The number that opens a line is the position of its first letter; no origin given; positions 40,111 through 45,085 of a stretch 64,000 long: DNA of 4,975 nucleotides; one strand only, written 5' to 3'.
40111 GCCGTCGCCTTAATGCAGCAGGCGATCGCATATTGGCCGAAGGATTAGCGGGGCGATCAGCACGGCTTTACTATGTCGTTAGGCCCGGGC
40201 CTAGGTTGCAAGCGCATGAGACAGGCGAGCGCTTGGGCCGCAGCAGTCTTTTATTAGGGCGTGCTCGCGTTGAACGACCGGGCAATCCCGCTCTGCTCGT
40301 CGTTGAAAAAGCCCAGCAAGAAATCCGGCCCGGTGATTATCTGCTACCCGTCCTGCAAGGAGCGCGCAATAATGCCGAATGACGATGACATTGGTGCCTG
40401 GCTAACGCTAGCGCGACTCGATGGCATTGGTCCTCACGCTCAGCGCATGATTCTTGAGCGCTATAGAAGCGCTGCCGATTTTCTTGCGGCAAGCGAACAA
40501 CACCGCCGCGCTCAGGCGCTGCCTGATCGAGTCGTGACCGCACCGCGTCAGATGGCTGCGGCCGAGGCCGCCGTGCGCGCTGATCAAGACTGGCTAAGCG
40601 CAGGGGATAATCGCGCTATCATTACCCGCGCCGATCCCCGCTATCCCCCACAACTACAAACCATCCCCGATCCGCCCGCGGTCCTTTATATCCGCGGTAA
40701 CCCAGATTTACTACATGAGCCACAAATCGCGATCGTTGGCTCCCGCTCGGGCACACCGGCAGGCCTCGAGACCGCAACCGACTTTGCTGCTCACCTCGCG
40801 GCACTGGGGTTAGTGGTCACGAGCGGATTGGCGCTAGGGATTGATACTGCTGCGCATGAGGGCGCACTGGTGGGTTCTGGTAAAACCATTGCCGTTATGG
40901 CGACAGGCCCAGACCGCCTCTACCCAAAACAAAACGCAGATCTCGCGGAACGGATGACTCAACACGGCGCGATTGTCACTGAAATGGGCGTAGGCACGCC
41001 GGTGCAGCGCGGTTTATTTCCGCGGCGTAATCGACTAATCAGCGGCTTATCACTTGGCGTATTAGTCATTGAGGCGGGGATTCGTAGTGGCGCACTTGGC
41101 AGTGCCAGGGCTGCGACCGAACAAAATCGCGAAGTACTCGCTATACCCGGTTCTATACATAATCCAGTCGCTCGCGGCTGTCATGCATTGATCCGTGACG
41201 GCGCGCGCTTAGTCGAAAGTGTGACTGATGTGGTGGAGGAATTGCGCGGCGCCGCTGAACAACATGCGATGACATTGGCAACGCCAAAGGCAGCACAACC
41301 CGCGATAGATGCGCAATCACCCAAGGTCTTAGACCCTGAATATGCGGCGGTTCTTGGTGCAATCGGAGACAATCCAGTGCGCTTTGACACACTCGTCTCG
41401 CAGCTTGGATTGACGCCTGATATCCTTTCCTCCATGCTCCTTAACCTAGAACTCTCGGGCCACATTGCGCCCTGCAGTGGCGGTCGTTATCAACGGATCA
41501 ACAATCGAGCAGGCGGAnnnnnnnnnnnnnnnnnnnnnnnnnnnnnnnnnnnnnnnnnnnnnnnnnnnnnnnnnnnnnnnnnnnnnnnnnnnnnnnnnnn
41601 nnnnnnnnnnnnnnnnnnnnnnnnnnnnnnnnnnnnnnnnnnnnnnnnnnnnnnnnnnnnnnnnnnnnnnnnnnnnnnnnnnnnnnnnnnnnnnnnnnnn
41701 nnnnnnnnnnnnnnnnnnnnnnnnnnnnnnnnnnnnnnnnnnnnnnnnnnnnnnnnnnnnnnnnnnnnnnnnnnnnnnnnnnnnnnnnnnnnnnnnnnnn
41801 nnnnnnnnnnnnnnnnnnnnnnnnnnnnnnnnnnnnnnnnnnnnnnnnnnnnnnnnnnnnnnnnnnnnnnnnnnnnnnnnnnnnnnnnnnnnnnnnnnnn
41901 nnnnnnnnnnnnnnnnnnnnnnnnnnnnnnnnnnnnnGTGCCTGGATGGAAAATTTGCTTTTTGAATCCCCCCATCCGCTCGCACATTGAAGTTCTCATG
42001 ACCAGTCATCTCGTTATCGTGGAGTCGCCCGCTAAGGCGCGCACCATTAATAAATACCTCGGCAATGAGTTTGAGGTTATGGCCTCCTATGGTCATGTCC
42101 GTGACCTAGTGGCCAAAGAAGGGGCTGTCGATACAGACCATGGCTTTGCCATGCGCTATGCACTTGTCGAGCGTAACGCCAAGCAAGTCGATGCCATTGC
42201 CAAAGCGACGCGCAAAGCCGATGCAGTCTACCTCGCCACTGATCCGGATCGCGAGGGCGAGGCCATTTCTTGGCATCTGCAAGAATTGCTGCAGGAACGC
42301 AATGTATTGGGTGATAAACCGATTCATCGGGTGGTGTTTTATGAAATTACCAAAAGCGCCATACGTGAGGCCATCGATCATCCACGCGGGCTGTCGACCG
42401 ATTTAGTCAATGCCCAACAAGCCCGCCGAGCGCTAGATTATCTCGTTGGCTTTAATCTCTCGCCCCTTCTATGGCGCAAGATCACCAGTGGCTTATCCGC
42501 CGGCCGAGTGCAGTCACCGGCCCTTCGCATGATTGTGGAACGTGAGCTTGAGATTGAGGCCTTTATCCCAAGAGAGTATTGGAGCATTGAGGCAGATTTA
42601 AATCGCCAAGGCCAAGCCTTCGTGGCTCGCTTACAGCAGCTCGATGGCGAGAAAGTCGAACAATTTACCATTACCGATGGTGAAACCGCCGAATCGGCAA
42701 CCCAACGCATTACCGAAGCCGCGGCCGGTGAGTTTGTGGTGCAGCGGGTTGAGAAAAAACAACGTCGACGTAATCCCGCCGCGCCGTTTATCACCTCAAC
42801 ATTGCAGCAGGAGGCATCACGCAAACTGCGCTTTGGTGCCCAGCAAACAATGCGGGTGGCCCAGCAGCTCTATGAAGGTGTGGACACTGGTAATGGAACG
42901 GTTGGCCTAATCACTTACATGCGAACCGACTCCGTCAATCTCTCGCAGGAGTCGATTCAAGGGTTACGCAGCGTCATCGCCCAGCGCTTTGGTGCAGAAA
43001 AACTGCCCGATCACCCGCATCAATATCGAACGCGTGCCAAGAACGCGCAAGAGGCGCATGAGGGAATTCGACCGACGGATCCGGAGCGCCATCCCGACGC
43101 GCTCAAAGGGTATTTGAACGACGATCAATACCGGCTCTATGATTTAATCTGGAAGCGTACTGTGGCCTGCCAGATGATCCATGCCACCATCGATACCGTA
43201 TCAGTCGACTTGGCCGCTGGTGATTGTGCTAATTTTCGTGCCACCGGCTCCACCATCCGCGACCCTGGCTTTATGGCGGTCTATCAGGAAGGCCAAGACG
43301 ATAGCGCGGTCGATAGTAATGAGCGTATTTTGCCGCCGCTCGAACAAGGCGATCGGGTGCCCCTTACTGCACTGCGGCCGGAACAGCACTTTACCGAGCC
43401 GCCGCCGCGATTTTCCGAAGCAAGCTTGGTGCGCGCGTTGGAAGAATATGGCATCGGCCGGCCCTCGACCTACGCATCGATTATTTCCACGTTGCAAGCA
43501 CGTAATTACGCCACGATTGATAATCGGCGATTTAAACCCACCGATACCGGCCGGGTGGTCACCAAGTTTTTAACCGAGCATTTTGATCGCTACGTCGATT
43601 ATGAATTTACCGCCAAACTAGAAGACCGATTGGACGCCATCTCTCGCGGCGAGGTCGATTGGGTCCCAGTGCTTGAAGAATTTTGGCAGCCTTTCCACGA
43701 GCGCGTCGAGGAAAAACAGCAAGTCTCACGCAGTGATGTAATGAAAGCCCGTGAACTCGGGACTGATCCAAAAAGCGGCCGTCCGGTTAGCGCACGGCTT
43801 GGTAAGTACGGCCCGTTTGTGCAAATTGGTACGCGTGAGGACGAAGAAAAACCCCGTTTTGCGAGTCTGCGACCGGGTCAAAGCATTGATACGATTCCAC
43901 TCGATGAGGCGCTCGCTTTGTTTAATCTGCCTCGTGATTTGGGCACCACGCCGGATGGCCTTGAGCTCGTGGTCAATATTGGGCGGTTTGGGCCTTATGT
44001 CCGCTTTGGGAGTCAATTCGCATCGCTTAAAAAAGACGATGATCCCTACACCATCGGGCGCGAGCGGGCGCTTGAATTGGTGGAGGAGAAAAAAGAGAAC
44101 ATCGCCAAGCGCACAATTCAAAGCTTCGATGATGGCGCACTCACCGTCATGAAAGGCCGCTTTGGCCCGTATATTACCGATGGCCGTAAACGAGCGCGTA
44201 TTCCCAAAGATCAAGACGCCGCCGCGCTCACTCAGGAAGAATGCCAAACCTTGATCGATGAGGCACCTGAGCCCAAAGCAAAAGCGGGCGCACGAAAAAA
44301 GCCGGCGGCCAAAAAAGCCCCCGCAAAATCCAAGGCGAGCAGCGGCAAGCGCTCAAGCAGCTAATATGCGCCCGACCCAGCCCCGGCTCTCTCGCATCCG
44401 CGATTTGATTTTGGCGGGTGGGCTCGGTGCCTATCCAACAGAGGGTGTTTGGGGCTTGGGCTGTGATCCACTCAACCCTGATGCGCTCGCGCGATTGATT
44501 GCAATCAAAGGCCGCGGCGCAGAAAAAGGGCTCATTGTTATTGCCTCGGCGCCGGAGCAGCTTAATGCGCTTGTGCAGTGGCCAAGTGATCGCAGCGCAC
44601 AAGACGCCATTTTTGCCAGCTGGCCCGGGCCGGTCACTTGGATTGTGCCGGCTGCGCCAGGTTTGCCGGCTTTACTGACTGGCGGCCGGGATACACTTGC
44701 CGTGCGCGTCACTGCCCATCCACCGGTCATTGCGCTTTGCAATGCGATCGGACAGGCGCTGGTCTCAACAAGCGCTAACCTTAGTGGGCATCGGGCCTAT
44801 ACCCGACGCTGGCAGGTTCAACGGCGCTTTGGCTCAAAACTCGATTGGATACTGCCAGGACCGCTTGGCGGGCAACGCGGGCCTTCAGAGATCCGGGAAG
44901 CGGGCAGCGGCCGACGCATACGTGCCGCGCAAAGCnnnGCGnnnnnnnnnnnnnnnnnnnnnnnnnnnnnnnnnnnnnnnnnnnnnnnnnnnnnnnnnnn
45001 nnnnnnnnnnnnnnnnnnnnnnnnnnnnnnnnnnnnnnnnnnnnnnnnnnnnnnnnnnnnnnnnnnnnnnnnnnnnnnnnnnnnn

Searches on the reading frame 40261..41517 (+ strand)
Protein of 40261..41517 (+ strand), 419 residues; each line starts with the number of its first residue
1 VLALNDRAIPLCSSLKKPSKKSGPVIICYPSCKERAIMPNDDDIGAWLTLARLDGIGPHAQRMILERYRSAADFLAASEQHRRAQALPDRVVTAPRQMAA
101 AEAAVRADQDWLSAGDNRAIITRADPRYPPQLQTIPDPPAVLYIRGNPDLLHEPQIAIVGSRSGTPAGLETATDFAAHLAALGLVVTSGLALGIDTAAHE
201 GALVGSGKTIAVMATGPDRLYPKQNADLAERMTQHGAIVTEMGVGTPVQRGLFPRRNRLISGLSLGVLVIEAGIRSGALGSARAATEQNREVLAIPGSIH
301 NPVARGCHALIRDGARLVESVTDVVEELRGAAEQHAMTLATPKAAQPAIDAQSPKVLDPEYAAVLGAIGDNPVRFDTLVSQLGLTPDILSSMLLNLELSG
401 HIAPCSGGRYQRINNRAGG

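Call 62: search_protein_families(library=pfam, max_evalue=0.00001, proteins=[window:40261-41517:+])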
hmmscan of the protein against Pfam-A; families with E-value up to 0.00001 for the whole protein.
window:40261-41517:+ (419 aa): 2 families
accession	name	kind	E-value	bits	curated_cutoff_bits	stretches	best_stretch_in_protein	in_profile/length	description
PF02481.21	DNA_processg_A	-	2.2e-71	239.9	29.6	1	118-319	7-211/212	DNA recombination-mediator protein A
PF17782.7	DprA_WH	-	4.4e-17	62.3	22.9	1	351-408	4-61/61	DprA winged helix domain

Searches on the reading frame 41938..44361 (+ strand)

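Call 62: search_protein_families(library=pfam, max_evalue=0.00001, proteins=[window:41938-44361:+])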
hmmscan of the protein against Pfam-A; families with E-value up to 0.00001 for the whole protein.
window:41938-44361:+ (808 aa): 3 families
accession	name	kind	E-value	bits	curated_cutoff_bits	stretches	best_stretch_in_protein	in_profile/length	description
PF01131.25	Topoisom_bac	-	5.9e-129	431.1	35.1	1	154-579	4-410/411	DNA topoisomerase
PF13368.11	Toprim_C_rpt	-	2e-46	156.1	22.3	3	673-721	4-52/57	Topoisomerase C-terminal repeat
PF01751.28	Toprim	-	5.6e-20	71.7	23.1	1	25-136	2-95/96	Toprim domain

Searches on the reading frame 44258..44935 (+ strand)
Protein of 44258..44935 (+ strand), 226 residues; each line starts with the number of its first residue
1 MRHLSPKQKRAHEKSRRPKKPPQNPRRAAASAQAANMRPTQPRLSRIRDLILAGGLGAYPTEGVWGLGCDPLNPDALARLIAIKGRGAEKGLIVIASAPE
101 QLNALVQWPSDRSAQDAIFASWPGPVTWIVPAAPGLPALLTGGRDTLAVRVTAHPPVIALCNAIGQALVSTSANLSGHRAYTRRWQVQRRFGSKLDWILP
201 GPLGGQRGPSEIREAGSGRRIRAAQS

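Call 62: search_protein_families(library=pfam, max_evalue=0.00001, proteins=[window:44258-44935:+])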
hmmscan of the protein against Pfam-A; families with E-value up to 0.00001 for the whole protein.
window:44258-44935:+ (226 aa): 1 family
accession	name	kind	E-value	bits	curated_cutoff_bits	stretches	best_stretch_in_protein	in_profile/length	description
PF01300.24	Sua5_yciO_yrdC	-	4.6e-44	150.5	25.1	1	50-215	2-167/178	Telomere recombination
